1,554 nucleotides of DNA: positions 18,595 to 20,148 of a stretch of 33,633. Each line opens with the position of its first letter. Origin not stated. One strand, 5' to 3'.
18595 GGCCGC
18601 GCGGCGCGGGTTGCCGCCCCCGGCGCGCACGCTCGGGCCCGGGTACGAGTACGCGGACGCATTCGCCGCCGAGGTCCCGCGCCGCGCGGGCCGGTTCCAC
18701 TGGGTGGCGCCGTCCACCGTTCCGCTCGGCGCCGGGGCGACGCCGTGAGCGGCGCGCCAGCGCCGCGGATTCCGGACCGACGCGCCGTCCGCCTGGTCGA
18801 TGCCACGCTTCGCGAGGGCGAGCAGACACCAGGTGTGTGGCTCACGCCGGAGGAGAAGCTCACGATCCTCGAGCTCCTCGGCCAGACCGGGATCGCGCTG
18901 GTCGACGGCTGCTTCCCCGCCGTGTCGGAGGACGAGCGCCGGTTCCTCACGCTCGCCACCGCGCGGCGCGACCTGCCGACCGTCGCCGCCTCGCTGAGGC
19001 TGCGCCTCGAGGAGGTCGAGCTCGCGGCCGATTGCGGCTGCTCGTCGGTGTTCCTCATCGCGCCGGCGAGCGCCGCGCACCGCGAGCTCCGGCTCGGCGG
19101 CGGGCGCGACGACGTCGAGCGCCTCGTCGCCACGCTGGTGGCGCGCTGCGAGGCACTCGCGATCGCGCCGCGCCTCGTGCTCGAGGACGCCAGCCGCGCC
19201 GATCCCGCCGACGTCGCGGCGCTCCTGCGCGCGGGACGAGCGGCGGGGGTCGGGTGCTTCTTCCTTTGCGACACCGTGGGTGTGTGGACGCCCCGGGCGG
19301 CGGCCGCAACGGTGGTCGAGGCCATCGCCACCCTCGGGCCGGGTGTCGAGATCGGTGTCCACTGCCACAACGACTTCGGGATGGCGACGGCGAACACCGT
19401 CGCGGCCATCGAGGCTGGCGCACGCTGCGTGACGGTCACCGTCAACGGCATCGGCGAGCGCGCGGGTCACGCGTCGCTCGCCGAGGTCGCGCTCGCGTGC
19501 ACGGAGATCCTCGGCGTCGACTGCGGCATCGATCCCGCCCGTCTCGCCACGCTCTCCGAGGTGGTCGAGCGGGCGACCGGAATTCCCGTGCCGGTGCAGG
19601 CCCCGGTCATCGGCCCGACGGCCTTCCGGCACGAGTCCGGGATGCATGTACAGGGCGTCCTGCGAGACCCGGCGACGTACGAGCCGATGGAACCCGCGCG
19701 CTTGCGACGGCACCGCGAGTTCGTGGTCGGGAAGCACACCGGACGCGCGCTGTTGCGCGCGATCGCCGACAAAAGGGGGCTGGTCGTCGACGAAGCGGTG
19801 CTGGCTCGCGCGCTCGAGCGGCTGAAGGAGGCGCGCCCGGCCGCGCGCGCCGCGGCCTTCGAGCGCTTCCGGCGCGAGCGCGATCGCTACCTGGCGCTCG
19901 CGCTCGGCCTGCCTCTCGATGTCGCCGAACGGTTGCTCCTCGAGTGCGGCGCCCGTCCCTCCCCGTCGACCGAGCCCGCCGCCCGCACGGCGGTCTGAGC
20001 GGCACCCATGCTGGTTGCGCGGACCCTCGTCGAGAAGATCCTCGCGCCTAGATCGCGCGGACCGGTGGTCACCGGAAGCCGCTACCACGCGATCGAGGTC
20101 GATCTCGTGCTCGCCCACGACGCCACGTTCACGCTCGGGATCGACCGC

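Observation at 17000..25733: Seven-gene overlapping operon with no known pathway: B12-type rSAM, homocitrate-synthase-like, aconitase-like large and small subunits, atypical flavoprotein, LuxE and LuxC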

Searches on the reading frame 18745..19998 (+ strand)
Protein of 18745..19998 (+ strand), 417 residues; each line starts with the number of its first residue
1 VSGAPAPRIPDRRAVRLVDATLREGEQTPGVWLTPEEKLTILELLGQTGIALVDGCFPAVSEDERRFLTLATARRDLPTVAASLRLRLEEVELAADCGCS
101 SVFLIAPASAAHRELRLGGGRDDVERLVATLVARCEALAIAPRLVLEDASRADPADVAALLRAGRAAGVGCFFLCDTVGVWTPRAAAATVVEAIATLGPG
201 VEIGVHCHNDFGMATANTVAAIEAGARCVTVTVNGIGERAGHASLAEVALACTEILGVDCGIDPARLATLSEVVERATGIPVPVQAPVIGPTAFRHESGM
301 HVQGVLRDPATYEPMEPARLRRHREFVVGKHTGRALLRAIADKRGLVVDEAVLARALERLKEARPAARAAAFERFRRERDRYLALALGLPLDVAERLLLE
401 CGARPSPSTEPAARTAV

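Call 5: search_protein_families(library=pfam, proteins=[window:18745-19998:+], max_evalue=0.01)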
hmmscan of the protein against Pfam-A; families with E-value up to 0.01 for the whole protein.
window:18745-19998:+ (417 aa): 2 families
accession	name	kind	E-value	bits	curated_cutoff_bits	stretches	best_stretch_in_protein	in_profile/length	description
PF00682.25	HMGL-like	-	1.8e-58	198.5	29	1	15-274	2-260/260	HMGL-like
PF22617.1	HCS_D2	-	2.9e-17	63.3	27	1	288-363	1-77/82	Homocitrate synthase post-HMGL domain-like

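Call 10: search_protein_families(library=ncbifam, proteins=[window:18745-19998:+], max_evalue=0.00001)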
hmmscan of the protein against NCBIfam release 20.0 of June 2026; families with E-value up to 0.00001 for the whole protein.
window:18745-19998:+ (417 aa): 24 families
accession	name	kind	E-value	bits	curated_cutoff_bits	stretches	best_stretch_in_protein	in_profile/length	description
TIGR02660.1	nifV_homocitr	equivalog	3.3e-93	312.9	462.9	1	15-364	2-349/365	homocitrate synthase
NF002085.0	PRK00915.1-2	subfamily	2.5e-92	310.2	517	1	12-368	11-365/504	2-isopropylmalate synthase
TIGR02090.1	LEU1_arch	subfamily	2.2e-86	290.2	484.75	1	15-365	1-349/363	isopropylmalate/citramalate/homocitrate synthases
NF041069.1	IPMS_Sufob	equivalog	7e-76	255.9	600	1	15-364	1-350/371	isopropylmalate synthase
TIGR02146.1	LysS_fung_arch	equivalog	6.8e-71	239.3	413.55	1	17-361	1-343/344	homocitrate synthase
NF002086.0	PRK00915.1-3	equivalog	1.8e-66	224.7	532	1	13-362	5-364/516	2-isopropylmalate synthase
TIGR00973.1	leuA_bact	equivalog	6.5e-59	199.7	598.7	1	15-362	2-359/494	2-isopropylmalate synthase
NF002087.0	PRK00915.1-4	equivalog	6e-58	196.6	729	1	15-362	7-365/516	2-isopropylmalate synthase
NF002088.0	PRK00915.1-5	equivalog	1.3e-57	195.5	697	1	13-362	2-361/514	2-isopropylmalate synthase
NF002084.0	PRK00915.1-1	equivalog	7.4e-46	156.7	748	1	14-345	4-345/523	2-isopropylmalate synthase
TIGR00977.1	citramal_synth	equivalog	7.3e-40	136.7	450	1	148-361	147-363/526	citramalate synthase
NF042433.1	CitmalDyn_Leptosp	equivalog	9.7e-34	116.8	950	1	14-362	7-363/514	(R)-citramalate synthase CimA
NF042434.1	IPMS_Lepto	equivalog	7.9e-31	107.3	500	1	163-322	164-326/374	2-isopropylmalate synthase LeuA2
NF006049.0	PRK08195.1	subfamily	2.6e-20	72.8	229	1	149-276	142-268/344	4-hyroxy-2-oxovalerate/4-hydroxy-2-oxopentanoic acid aldolase,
TIGR03217.1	4OH_2_O_val_ald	equivalog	1.7e-17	63.6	286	1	159-273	147-260/334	4-hydroxy-2-oxovalerate aldolase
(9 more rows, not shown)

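Call 28: search_solved_structures(query=window:18745-19998:+, max_evalue=1e-10, show_alignments=3)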
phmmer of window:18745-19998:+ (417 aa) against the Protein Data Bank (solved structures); distinct sequences matched with E-value up to 1e-10: 11.
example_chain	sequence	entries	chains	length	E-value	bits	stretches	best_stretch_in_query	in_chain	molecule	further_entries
6ktq_A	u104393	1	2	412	1.1e-57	199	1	7-362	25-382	Homocitrate synthase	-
6e1j_A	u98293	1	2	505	2e-46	161.9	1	8-362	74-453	2-isopropylmalate synthase, A genome specific 1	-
3eeg_A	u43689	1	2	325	1e-43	153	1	15-322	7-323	2-isopropylmalate synthase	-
3rmj_A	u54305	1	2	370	1.5e-42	149.2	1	14-348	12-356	2-isopropylmalate synthase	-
3a9i_A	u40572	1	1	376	1e-40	143.1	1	14-365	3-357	Homocitrate synthase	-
2ztj_A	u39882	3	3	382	1.1e-40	143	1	14-365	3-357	Homocitrate synthase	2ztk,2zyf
3ivs_A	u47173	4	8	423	3.7e-33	118.3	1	16-366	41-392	Homocitrate synthase, mitochondrial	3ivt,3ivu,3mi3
3ewb_X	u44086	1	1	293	3.6e-28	101.8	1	14-283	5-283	2-isopropylmalate synthase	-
4ov4_A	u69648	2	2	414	2.1e-25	92.7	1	13-348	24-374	2-isopropylmalate synthase | isopropylmalate synthase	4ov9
3ble_A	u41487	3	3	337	2.6e-23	85.8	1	15-323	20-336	Citramalate synthase from Leptospira interrogans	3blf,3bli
4jn6_A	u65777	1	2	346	1.5e-11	47.1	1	152-277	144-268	4-hydroxy-2-oxovalerate aldolase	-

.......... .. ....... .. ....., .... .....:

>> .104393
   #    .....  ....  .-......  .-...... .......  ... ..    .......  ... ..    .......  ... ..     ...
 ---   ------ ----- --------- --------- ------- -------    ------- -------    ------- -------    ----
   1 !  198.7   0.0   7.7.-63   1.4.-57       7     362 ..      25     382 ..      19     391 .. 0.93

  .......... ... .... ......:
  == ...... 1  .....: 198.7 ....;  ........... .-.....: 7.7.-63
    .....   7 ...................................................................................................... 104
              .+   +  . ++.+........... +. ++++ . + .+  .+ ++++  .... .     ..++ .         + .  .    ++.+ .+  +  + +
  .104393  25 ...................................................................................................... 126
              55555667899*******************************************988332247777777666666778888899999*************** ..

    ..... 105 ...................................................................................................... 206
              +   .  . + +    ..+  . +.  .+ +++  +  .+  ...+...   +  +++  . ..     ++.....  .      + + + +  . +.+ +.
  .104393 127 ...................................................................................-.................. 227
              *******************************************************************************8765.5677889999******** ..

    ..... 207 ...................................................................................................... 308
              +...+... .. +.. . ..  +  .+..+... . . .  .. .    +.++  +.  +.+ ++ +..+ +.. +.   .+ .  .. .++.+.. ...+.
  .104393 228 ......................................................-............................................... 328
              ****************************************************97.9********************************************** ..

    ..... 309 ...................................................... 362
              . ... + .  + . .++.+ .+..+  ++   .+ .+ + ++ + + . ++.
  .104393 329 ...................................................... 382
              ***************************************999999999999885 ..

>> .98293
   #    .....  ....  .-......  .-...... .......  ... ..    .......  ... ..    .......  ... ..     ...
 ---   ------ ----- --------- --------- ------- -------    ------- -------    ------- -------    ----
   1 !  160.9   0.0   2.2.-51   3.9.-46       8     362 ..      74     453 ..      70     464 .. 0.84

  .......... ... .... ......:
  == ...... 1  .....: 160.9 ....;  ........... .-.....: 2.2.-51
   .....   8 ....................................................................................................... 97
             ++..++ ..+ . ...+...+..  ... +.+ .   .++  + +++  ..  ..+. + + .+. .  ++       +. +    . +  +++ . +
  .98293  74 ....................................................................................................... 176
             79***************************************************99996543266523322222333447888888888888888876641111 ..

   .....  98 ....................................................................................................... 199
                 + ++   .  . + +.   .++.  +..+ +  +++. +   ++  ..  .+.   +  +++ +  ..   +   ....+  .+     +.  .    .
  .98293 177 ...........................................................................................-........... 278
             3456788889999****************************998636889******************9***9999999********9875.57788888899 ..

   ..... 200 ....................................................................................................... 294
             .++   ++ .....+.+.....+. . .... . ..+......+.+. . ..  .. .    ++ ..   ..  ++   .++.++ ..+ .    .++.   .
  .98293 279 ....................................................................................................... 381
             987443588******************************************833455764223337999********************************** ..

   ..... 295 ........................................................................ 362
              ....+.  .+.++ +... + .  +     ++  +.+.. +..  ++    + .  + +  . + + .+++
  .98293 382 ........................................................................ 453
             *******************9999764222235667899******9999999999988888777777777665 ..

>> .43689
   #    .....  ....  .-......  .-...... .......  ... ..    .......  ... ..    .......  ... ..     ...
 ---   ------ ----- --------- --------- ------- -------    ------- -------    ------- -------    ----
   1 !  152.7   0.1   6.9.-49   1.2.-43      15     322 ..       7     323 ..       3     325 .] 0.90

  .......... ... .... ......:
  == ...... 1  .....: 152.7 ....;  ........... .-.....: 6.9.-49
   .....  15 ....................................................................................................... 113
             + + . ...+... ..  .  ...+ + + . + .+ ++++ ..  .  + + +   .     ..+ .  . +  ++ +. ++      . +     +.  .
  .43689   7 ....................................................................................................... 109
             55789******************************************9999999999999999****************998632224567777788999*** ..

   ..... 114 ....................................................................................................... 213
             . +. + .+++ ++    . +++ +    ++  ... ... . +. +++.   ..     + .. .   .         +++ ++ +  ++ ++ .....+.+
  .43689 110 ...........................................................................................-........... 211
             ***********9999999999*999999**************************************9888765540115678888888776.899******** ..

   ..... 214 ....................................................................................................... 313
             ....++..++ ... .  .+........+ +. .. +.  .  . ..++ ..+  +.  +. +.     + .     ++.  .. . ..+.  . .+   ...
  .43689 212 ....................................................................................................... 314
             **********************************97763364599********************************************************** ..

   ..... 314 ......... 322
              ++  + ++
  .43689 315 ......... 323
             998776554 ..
